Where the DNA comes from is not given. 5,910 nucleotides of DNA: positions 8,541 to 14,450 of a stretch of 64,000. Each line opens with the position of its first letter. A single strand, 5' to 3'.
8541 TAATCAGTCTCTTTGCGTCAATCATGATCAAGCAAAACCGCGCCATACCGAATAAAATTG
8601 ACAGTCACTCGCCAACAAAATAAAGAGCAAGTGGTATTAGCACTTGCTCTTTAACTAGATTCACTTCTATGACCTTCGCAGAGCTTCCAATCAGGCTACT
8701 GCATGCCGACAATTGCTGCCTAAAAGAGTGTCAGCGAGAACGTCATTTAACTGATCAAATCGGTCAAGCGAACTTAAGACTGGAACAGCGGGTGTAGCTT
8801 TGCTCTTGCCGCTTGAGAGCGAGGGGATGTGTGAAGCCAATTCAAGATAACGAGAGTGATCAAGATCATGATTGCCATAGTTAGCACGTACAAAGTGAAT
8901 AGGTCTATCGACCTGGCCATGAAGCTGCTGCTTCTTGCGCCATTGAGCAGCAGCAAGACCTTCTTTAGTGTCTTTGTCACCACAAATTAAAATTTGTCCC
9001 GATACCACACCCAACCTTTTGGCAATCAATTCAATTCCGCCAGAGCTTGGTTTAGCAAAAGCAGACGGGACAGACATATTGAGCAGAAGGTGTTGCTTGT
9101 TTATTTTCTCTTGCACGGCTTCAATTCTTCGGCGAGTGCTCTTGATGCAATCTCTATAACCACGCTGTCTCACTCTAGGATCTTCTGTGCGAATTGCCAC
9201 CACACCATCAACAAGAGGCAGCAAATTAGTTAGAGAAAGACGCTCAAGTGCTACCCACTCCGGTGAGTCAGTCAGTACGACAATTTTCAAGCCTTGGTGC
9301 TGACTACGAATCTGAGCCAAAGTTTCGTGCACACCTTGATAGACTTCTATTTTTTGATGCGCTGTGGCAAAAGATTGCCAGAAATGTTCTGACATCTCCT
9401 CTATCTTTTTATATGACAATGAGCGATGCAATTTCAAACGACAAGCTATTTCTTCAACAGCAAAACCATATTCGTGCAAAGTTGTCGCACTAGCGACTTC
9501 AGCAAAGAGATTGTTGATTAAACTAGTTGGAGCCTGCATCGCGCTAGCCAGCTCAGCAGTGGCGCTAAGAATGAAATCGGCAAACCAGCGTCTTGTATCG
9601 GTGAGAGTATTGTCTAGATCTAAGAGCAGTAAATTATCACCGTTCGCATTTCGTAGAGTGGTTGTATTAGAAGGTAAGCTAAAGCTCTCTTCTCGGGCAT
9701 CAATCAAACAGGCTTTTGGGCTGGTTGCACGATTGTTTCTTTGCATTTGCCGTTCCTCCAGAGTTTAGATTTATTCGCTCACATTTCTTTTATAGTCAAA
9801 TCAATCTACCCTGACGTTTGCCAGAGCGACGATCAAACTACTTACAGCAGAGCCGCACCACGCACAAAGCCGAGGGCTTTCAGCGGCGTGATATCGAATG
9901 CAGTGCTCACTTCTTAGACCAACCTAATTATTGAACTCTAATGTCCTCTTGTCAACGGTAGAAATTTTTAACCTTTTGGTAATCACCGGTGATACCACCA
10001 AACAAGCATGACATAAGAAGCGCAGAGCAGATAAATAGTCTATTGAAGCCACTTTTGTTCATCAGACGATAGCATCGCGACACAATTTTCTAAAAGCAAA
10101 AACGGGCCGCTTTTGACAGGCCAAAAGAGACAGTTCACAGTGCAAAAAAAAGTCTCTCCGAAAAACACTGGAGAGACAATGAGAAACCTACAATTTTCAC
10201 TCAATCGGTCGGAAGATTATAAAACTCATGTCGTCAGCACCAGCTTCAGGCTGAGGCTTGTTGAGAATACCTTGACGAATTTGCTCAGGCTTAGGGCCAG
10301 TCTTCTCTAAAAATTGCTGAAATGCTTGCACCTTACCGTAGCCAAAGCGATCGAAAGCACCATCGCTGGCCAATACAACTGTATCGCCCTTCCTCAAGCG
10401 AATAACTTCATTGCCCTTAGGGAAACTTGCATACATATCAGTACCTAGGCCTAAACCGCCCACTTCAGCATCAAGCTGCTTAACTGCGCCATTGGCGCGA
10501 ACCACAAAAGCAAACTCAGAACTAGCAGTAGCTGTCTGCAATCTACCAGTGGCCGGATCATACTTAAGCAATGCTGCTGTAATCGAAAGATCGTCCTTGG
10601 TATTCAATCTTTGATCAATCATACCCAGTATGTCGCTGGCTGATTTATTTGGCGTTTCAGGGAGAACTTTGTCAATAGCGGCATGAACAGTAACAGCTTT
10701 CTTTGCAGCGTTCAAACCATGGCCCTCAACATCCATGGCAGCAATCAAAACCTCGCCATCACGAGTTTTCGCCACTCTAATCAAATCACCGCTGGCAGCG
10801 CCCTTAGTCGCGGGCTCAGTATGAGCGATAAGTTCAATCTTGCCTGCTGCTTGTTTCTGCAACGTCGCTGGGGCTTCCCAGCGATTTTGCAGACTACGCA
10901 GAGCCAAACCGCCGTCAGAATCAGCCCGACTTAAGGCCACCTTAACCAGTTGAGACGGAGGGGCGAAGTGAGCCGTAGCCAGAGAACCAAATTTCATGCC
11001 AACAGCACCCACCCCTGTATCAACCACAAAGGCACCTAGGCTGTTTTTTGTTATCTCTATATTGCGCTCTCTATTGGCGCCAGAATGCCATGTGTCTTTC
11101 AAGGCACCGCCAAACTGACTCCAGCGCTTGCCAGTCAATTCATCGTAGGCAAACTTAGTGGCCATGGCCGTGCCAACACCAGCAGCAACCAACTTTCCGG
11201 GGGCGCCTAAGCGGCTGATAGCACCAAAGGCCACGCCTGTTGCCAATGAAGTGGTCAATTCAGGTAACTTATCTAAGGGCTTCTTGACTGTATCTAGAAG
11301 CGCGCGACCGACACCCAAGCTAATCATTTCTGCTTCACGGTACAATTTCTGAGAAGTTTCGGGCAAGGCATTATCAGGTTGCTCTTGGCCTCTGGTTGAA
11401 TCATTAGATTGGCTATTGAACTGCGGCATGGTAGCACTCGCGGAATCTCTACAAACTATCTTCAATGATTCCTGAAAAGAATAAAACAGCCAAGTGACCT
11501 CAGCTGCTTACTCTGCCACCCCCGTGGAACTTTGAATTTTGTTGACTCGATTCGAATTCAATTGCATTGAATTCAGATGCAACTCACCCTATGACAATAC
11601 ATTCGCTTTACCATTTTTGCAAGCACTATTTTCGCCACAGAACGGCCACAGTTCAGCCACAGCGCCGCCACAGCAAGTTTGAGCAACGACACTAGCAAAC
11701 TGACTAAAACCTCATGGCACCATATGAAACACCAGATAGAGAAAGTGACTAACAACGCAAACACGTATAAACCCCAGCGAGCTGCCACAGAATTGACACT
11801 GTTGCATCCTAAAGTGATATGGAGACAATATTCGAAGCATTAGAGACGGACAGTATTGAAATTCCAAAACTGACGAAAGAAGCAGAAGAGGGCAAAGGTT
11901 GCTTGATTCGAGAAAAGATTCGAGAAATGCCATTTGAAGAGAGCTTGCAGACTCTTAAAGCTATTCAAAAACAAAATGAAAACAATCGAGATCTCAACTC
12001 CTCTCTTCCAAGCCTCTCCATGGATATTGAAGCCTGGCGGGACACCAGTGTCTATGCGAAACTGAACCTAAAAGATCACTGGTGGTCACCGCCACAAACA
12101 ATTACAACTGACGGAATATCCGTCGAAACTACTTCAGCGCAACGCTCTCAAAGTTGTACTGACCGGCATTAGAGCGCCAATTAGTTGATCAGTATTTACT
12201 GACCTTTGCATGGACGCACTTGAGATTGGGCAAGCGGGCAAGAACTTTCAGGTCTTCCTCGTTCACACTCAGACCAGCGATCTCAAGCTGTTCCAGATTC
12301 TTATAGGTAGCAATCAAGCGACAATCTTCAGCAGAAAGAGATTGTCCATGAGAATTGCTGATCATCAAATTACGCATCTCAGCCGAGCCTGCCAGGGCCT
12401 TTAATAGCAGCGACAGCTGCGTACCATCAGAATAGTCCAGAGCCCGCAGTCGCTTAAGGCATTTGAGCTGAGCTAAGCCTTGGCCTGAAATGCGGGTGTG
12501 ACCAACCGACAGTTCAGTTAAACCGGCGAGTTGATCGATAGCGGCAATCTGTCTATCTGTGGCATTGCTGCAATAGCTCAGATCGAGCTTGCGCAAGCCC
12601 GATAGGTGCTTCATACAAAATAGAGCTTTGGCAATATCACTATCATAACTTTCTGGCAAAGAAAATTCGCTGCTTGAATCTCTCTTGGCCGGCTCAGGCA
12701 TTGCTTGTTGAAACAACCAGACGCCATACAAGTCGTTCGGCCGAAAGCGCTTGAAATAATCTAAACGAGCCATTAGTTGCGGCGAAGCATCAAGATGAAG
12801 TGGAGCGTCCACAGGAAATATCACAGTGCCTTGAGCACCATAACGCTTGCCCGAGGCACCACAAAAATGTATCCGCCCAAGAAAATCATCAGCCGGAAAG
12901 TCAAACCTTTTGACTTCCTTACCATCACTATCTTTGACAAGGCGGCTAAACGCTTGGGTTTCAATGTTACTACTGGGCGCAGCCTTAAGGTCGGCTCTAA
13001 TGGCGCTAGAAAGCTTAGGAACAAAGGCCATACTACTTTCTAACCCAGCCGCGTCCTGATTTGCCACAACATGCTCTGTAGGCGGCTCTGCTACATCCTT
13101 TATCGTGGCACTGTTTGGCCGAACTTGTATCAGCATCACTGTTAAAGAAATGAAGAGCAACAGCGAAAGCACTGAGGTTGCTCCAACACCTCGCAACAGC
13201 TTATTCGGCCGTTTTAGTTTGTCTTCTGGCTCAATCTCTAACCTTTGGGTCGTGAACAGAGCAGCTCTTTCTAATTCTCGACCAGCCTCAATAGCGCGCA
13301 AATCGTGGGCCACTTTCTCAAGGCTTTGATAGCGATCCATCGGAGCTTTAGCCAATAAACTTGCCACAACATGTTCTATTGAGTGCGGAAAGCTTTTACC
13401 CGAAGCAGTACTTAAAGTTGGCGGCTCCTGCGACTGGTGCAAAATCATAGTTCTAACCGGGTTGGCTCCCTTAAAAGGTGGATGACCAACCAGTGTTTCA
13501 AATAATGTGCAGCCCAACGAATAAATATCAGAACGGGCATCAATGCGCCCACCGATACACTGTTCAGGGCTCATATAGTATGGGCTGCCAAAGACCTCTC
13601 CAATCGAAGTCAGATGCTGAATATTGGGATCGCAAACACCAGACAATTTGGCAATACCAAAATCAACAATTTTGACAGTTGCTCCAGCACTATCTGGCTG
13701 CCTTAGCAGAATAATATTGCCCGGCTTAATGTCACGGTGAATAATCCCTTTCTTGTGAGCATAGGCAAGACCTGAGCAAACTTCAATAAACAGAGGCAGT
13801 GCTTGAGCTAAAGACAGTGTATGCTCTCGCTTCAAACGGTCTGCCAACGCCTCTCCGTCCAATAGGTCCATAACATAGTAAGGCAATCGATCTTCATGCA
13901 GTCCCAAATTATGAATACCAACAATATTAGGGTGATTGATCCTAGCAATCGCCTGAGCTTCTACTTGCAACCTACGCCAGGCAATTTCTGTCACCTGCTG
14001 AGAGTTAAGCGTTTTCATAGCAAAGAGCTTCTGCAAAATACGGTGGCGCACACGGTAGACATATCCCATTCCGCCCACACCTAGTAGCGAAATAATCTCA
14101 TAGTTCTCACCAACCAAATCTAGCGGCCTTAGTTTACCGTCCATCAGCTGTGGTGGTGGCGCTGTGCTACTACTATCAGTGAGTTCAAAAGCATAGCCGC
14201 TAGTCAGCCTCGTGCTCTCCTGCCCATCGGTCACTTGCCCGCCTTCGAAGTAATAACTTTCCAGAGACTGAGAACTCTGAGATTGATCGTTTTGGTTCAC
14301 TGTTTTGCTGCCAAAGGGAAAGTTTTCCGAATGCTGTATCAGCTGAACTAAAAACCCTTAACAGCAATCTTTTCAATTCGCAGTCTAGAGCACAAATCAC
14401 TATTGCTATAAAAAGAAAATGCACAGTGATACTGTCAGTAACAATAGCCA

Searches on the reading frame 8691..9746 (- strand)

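Call 8: search_protein_families(library=pfam, proteins=[window:8691-9746:-], max_evalue=0.001)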
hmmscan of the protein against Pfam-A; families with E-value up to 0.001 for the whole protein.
window:8691-9746:- (351 aa): 2 families
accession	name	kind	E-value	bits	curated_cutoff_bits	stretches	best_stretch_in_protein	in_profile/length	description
PF13419.12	HAD_2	-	1.4e-09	38.7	23.8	1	41-184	2-127/178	Haloacid dehalogenase-like hydrolase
PF00702.32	Hydrolase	-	2.7e-08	34.9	26.4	1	39-191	3-154/191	haloacid dehalogenase-like hydrolase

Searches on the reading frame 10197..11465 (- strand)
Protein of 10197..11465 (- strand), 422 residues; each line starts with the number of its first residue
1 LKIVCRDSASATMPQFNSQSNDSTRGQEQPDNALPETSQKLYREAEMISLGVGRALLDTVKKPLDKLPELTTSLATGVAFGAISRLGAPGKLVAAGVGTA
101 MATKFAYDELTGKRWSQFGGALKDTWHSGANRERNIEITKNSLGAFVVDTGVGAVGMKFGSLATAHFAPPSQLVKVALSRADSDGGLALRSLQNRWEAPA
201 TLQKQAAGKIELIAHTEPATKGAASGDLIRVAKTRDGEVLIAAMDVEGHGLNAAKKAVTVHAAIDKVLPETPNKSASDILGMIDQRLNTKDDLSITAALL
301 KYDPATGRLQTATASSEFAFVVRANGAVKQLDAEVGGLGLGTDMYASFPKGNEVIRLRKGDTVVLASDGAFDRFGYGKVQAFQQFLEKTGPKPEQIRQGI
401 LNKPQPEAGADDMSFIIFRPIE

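Call 8: search_protein_families(library=pfam, proteins=[window:10197-11465:-], max_evalue=0.001)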
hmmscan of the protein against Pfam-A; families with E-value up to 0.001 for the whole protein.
window:10197-11465:- (422 aa): 1 family
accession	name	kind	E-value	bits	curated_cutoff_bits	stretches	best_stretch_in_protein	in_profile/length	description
PF07228.17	SpoIIE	-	1.2e-22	81.2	25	1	236-419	2-190/192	Stage II sporulation protein E (SpoIIE)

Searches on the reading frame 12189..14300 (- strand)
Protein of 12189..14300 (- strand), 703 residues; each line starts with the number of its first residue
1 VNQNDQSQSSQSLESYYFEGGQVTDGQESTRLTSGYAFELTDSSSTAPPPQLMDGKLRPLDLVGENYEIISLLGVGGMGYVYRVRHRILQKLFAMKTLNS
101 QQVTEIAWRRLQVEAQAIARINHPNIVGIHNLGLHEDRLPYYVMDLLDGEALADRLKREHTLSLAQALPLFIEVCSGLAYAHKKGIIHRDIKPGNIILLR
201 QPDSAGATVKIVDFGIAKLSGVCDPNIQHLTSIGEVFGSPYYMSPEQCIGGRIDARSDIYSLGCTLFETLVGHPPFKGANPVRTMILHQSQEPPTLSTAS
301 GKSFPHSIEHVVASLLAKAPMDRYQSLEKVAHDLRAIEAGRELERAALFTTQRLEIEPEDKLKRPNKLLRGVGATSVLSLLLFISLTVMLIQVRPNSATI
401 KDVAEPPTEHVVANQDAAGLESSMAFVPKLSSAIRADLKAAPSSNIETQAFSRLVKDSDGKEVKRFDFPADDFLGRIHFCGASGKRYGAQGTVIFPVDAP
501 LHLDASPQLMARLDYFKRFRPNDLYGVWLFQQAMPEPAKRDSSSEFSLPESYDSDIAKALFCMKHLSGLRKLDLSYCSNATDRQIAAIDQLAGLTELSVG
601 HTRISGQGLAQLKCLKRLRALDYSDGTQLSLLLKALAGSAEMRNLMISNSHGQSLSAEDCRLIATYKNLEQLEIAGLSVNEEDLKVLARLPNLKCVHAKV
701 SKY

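Call 8: search_protein_families(library=pfam, proteins=[window:12189-14300:-], max_evalue=0.001)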
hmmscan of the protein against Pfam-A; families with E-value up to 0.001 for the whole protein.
window:12189-14300:- (703 aa): 3 families
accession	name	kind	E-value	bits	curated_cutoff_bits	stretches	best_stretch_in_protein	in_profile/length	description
PF00069.31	Pkinase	-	8.6e-48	163.4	31.7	1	67-332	1-260/263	Protein kinase domain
PF07714.23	PK_Tyr_Ser-Thr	-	3.9e-26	92.3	23.1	1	70-323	4-248/258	Protein tyrosine and serine/threonine kinase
PF23598.1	LRR_14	-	1.3e-05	24.6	40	1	563-697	110-245/353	Leucine-rich repeat region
